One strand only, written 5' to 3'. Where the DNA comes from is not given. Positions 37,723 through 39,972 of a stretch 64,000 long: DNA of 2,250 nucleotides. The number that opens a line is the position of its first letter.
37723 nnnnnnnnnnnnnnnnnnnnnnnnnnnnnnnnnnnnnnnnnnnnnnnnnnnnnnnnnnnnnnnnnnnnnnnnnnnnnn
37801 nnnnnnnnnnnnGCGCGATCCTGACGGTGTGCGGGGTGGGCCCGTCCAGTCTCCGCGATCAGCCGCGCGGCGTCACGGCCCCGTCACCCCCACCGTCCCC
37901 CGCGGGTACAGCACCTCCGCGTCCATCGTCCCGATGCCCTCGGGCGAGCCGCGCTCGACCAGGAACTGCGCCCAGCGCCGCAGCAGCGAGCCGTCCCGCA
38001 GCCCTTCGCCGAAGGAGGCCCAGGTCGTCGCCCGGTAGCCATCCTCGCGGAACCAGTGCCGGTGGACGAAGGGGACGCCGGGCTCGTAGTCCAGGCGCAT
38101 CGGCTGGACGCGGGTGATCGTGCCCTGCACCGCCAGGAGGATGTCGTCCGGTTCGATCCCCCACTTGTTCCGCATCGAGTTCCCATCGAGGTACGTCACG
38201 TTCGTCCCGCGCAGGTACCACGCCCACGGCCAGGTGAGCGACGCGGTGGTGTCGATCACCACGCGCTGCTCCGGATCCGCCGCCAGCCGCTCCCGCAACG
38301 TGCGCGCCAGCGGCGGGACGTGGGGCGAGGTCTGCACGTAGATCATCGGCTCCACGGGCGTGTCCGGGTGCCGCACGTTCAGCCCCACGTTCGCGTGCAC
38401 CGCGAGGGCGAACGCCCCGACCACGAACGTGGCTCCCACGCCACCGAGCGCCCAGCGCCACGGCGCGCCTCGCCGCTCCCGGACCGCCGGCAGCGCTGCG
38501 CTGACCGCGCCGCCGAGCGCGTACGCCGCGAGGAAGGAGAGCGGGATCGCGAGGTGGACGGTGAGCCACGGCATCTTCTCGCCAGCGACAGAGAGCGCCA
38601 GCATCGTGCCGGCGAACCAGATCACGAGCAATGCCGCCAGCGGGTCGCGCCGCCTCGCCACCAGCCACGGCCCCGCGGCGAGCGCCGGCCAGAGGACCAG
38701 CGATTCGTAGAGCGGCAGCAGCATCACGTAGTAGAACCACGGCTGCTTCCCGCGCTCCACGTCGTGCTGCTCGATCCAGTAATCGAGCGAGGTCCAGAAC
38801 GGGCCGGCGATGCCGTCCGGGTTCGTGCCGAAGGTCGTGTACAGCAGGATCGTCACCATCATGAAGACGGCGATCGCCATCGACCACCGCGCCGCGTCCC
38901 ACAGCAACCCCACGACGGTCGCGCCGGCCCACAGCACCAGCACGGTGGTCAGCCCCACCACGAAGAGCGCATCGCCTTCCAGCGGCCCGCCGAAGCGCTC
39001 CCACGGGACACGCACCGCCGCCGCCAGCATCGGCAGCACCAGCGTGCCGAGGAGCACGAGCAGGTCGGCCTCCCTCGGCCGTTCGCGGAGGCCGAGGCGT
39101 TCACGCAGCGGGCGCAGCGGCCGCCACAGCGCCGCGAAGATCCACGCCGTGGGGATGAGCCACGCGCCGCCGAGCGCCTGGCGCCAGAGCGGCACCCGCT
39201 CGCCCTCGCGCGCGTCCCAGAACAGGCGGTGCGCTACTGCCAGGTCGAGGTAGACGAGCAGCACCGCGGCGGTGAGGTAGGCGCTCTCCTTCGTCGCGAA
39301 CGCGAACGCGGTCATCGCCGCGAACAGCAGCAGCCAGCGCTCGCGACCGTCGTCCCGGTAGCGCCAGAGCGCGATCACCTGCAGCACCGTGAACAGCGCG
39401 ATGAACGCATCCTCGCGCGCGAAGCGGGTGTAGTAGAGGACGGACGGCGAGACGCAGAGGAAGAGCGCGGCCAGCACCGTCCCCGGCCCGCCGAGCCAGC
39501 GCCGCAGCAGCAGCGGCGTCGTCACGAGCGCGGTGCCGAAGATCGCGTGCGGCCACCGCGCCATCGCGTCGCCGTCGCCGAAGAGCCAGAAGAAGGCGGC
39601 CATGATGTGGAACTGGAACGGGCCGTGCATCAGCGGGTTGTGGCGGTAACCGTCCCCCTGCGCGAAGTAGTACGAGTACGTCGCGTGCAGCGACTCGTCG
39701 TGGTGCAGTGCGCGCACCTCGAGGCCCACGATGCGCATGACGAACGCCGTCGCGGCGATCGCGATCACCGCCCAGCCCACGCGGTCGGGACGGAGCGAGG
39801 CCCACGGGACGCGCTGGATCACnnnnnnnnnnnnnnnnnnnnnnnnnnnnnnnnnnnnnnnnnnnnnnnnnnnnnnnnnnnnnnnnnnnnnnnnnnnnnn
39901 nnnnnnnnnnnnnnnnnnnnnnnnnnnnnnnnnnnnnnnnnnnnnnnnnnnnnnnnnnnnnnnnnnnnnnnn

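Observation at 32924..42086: Translationally coupled DUF2298(YYY)-TIGR03663-UPF0104-FAD oxidoreductase membrane cluster followed by an orphan NuoE/NuoF-like diaphorase pair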

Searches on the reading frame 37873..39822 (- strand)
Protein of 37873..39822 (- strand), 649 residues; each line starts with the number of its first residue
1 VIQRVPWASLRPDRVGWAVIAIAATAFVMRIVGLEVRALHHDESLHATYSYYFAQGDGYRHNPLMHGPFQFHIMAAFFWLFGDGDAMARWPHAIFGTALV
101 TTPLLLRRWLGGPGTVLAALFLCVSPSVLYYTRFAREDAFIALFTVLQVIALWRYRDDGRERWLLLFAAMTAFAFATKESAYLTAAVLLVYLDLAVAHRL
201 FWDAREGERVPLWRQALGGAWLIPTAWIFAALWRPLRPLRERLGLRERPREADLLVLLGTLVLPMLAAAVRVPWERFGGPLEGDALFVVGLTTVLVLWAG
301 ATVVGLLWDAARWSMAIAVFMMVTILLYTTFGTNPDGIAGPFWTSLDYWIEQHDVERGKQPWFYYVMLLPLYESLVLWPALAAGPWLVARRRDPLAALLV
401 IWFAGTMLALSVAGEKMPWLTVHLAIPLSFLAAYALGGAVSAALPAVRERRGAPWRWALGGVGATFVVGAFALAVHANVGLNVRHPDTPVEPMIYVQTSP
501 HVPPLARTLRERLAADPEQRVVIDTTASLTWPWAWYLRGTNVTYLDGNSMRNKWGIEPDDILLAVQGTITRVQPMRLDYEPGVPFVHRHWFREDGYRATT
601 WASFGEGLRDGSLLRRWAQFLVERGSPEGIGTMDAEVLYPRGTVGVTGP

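Call 4: search_protein_families(library=pfam, proteins=[window:37873-39822:-], max_evalue=0.01)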
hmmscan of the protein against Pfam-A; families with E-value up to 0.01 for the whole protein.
window:37873-39822:- (649 aa): 2 families
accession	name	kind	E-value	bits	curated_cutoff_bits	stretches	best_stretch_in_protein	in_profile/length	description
PF13231.12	PMT_2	-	3.6e-12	47.2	26.1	1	66-194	2-131/160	Dolichyl-phosphate-mannose-protein mannosyltransferase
PF02366.24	PMT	-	1.1e-05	25.5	22.7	1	78-201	74-205/245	Dolichyl-phosphate-mannose-protein mannosyltransferase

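Call 5: search_protein_families(library=ncbifam, proteins=[window:37873-39822:-], max_evalue=0.01)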
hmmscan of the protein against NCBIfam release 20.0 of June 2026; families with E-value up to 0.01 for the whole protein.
window:37873-39822:- (649 aa): 1 family
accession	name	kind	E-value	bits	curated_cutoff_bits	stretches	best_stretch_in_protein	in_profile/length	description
TIGR03663.1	TIGR03663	subfamily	6.1e-80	269.4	126.25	2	18-197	3-182/435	flippase activity-associated protein Agl23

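Call 28: search_solved_structures(query=window:37873-39822:-, max_evalue=1)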
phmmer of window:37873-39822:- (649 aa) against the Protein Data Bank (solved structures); distinct sequences matched with E-value up to 1: 1.
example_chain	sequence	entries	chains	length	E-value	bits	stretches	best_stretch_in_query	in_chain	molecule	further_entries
2fsq_A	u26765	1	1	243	0.28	13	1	29-92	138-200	Atu0111 protein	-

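Call 31: search_dna_similar(query=window:37873-39822:-, collection=plasmids, mode=protein, max_evalue=0.00001, max_rows=25)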
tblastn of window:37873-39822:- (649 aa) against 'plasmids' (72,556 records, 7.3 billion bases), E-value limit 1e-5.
Records with a match: 1; places in all: 1; records where one place covers at least 80% of the query: 0.
Best place of each record, by identity: <60% 1.
By first word of the organism name: Halogeometricum 1.
By predicted mobility (MOB-suite, as given by PLSDB): non-mobilizable 1.
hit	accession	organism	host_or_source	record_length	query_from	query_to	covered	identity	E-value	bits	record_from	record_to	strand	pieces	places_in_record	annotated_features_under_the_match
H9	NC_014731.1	Halogeometricum borinquense DSM 11551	-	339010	11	180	26%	34.1%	1e-10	73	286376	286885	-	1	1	flippase activity-associated protein Agl23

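Call 35: get_annotated_region(hit=H9, flank=8000)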
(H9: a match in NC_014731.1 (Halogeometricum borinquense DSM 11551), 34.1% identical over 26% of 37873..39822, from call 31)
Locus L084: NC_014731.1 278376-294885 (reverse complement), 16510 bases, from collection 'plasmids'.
description: Halogeometricum borinquense DSM 11551 plasmid pHBOR02, complete sequence
organism: Halogeometricum borinquense DSM 11551 (NCBI taxid 469382)
taxonomy: Archaea; Euryarchaeota; Halobacteria; Halobacteriales; Haloferacaceae; Halogeometricum; Halogeometricum borinquense; Halogeometricum borinquense DSM 11551
host: -; source: -; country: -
typing (MOB-suite, as given by PLSDB): non-mobilizable
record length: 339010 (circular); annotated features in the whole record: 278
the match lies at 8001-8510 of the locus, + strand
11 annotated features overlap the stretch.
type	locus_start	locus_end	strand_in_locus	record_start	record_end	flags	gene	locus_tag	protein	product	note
CDS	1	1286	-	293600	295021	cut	-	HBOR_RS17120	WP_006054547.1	PKD domain-containing protein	-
CDS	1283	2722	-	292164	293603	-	-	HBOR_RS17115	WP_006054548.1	PKD domain-containing protein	-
CDS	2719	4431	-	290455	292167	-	-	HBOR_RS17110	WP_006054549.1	glycosyl hydrolase family 18 protein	GO:0005975 - carbohydrate metabolic process [Evidence IEA]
CDS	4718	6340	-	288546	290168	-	-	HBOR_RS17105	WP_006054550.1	glycosyl hydrolase family 18 protein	GO:0005975 - carbohydrate metabolic process [Evidence IEA]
CDS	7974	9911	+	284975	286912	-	-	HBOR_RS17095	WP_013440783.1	flippase activity-associated protein Agl23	-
CDS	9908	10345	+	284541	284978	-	-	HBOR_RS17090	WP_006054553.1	GtrA family protein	GO:0000271 - polysaccharide biosynthetic process [Evidence IEA]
CDS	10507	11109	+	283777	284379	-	-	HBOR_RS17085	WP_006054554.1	helix-turn-helix domain-containing protein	-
CDS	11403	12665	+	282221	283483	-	-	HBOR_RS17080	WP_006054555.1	alkyl sulfatase dimerization domain-containing protein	-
CDS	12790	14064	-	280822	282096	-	-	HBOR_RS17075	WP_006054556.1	MFS transporter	GO:0055085 - transmembrane transport [Evidence IEA]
CDS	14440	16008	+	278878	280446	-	-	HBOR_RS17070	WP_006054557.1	aldehyde dehydrogenase family protein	-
CDS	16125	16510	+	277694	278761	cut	-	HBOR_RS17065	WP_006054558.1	zinc-dependent alcohol dehydrogenase family protein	-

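Call 58: search_protein_families(library=ncbifam, proteins=[L084:7974-9911:+, L084:9908-10345:+], max_evalue=0.00001)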
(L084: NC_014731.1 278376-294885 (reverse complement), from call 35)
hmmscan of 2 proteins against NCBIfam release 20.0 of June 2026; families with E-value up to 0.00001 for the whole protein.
L084:7974-9911:+ (645 aa): 1 family
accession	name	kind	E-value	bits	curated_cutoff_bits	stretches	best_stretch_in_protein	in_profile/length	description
TIGR03663.1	TIGR03663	subfamily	5.7e-95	318.9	126.25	1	16-402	2-361/435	flippase activity-associated protein Agl23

L084:9908-10345:+ (145 aa): 0 families

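Call 67: find_homologous_proteins(query=window:37873-39822:-, max_evalue=0.00001)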
Query window:37873-39822:- (649 aa): 1168 proteins with E <= 0.00001 among 8000 candidates; the best 120 are listed.
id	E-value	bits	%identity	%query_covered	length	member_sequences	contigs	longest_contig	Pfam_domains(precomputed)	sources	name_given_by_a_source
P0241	0.0e+0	1480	100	100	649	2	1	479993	PF02366.25,PF13231.13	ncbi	ncbi:MAG: hypothetical protein AMXMBFR23_04260 [Chloroflexota bacterium]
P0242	0.0e+0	1035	72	97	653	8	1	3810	PF02366.25,PF13231.13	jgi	-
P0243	4.0e-278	943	68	97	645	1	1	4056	PF02366.25,PF13231.13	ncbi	-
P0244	7.2e-273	926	66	97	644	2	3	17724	PF02366.25,PF13231.13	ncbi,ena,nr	ncbi:MAG: TIGR03663 family protein [Chloroflexi bacterium]|nr:TIGR03663 family protein [Chloroflexot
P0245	6.8e-214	731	55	98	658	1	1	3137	PF13231.13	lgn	-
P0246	1.6e-213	729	54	97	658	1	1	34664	PF02366.25,PF13231.13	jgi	jgi:uncharacterized protein (TIGR03663 family)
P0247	1.8e-211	723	56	99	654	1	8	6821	PF13231.13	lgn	-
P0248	6.8e-208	711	55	98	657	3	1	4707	PF13231.13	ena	-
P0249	1.0e-207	710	56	97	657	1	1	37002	PF02366.25,PF13231.13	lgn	-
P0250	1.2e-207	710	54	97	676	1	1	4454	PF02366.25,PF13231.13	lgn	-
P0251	1.2e-207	710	56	98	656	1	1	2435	PF13231.13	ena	-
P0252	3.6e-207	708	55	97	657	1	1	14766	PF13231.13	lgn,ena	-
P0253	5.2e-207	708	54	98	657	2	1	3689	PF13231.13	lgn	-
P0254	1.5e-204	700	54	99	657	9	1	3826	PF13231.13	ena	-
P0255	7.1e-202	691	54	97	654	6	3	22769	PF02366.25,PF13231.13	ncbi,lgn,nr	ncbi:MAG: TIGR03663 family protein [Dehalococcoidia bacterium]|nr:TIGR03663 family protein [Dehaloco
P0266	4.1e-195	669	51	97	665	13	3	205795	PF13231.13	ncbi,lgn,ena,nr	ncbi:MAG: TIGR03663 family protein [Dehalococcoidia bacterium]|nr:TIGR03663 family protein [Dehaloco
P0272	3.0e-193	662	52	97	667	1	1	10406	PF02366.25,PF13231.13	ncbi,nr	ncbi:MAG: TIGR03663 family protein [Dehalococcoidia bacterium]|nr:MAG: TIGR03663 family protein [Deh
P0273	9.5e-193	661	52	97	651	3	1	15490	PF13231.13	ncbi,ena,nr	ncbi:MAG: TIGR03663 family protein [Chloroflexi bacterium]|nr:TIGR03663 family protein [Chloroflexot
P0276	1.0e-190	654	51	98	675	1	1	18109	PF13231.13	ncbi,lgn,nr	ncbi:MAG: TIGR03663 family protein [Dehalococcoidia bacterium]|nr:TIGR03663 family protein [Dehaloco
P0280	3.1e-187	643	51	98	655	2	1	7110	PF13231.13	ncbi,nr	ncbi:MAG: TIGR03663 family protein [Chloroflexi bacterium]|nr:TIGR03663 family protein [Chloroflexot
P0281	3.4e-187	642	52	98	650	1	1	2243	PF02366.25,PF13231.13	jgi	jgi:uncharacterized protein (TIGR03663 family)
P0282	3.8e-187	642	48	97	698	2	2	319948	PF13231.13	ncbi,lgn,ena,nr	ncbi:MAG: TIGR03663 family protein [Dehalococcoidia bacterium]|nr:TIGR03663 family protein [Dehaloco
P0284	1.2e-186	641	50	98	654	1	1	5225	PF02366.25,PF13231.13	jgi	jgi:uncharacterized protein (TIGR03663 family)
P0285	1.4e-186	640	50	96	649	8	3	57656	PF02366.25,PF13231.13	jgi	jgi:uncharacterized protein (TIGR03663 family)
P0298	1.6e-182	627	50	97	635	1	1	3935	PF13231.13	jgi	jgi:uncharacterized protein (TIGR03663 family)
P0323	2.4e-178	613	49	95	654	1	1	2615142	PF13231.13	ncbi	ncbi:MAG: TIGR03663 family protein [Dehalococcoidia bacterium]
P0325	1.9e-177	610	49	97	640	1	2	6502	PF13231.13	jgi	jgi:uncharacterized protein (TIGR03663 family)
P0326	2.6e-177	610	49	95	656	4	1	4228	PF13231.13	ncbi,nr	ncbi:MAG: TIGR03663 family protein [Dehalococcoidia bacterium]|nr:TIGR03663 family protein [Dehaloco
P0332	1.7e-176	607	48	95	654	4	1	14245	PF02366.25,PF13231.13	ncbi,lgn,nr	ncbi:MAG: TIGR03663 family protein [Dehalococcoidia bacterium]|nr:TIGR03663 family protein [Dehaloco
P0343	2.4e-174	600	48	97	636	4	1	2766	PF13231.13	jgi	jgi:uncharacterized protein (TIGR03663 family)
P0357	1.8e-171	590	50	96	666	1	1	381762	PF02366.25,PF13231.13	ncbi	ncbi:MAG: TIGR03663 family protein [Dehalococcoidia bacterium]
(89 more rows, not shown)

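Call 76: predict_structure(alignment_id=A3)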
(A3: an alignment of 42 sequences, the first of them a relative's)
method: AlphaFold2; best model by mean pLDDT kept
length: 649 residues; sequences in the alignment: 42
mean_pLDDT: 87.3   pTM: 0.90
mean pLDDT of the five models: 87.3, 87.1, 86.5, 86.2, 85.7
residues with pLDDT >= 90: 400; 70-90: 175; 50-70: 55; < 50: 19
segments of 3 or more residues with pLDDT < 50: 1-4, 354-356, 492-494, 646-649
pLDDT, mean of each block of 10 residues (from residue 1): 55 94 94 78 86 83 71 95 91 94 97 98 86 67 97 97 98 93 95 97 92 95 96 95 94 98 96 91 92 97 97 98 95 89 89 59 77 89 94 96 94 77 94 96 91 89 90 84 61 57 90 92 87 88 93 91 92 88 81 62 85 80 69 88 53
secondary structure, 60 per line:
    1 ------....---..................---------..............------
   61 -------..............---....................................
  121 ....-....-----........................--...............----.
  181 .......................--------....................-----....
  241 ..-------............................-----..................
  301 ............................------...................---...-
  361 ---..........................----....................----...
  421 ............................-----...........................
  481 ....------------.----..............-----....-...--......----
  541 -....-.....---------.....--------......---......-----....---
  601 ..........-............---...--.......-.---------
elements in order: H7-10 H14-31 H41-54 H68-81 H85-124 H126-129 H135-158 H161-175 H180-203 H212-231 H237-242 H250-277 H283-328 H335-353 H364-389 H394-413 H418-448 H454-484 H502-515 E521-524 H531-536 E542-545 H547-551 E561-565 H574-578 E583-588 H594-597 H601-610 H612-623 E632-638

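Call 79: fold_search(model_id=the predicted structure, library=pdb)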
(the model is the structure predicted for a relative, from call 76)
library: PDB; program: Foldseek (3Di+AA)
matches with E <= 10: 349; with E <= 0.001: 15
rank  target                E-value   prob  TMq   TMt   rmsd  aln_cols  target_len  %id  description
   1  5f15                  2.5e-06  1.00  0.45  0.52  12.1       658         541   14  Crystal Structure of ArnT from Cupriavidus metallidurans bound to Undecaprenyl phosphate (released 2016-02-17)
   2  9n9j_I                3.3e-06  1.00  0.48  0.45  11.6       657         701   10  Structure of a GRP94 folding intermediate engaged with a CCDC134- and FKBP11-bound secretory translocon (released 2025-11-19)
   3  8b6l_I                4.4e-06  1.00  0.47  0.45  11.3       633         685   11  Subtomogram average of the human Sec61-TRAP-OSTA-translocon (released 2022-12-07)
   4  5ezm                  8.3e-06  1.00  0.32  0.37  19.8       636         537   16  Crystal Structure of ArnT from Cupriavidus metallidurans in the apo state (released 2016-02-17)
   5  6s7t_A                1.1e-05  1.00  0.45  0.41  13.6       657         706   13  Cryo-EM structure of human oligosaccharyltransferase complex OST-B (released 2019-12-18)
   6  8pn9_A                2.6e-05  1.00  0.47  0.47  12.1       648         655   12  Structure of human oligosaccharyltransferase OST-A complex bound to NGI-1 (released 2024-05-08)
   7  6s7o_A                5.5e-05  1.00  0.44  0.44  13.2       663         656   12  Cryo-EM structure of human oligosaccharyltransferase complex OST-A (released 2019-12-18)
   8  6ftg_5                1.4e-04  1.00  0.47  0.47  12.5       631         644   12  Subtomogram average of OST-containing ribosome-translocon complexes from canine rough microsomal membranes (released 2018-03-21)
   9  9s6u_A                1.6e-04  1.00  0.40  0.46  13.8       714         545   12  Ternary cryo-EM structure of human ALG9 with Dol25-PP-GlcNAc2Man8, Dol25-P-Man and Fab (released 2026-03-18)
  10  9s6s_A                1.6e-04  1.00  0.40  0.46  14.1       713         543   10  Ternary cryo-EM structure of human ALG9 with Dol25-PP-GlcNAc2Man6, Dol25-P-Man and Fab (released 2026-03-18)
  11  9i5k_A                1.8e-04  1.00  0.25  0.33  21.4       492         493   14  Structure of the Chaetomium thermophilum Pmt4 homodimer (C2 symmetry) (released 2025-12-24)
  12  7oci_F                2.2e-04  1.00  0.45  0.45  11.2       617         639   10  Cryo-EM structure of yeast Ost6p containing oligosaccharyltransferase complex (released 2022-02-16)
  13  6ezn_F                2.2e-04  1.00  0.46  0.46  12.3       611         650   10  Cryo-EM structure of the yeast oligosaccharyltransferase (OST) complex (released 2018-01-17)
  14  8agc_A                2.8e-04  1.00  0.46  0.43  11.1       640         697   12  Structure of yeast oligosaccharylransferase complex with lipid-linked oligosaccharide and non-acceptor peptide bound (released 2022-12-07)
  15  8age_A                8.9e-04  1.00  0.43  0.43  11.6       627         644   11  Structure of yeast oligosaccharylransferase complex with acceptor peptide bound (released 2022-12-07)
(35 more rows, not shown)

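Call 93: search_solved_structures(query=A3, max_evalue=1)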
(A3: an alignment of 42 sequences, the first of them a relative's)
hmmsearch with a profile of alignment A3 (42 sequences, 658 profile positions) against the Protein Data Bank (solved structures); distinct sequences matched with E-value up to 1: 0.
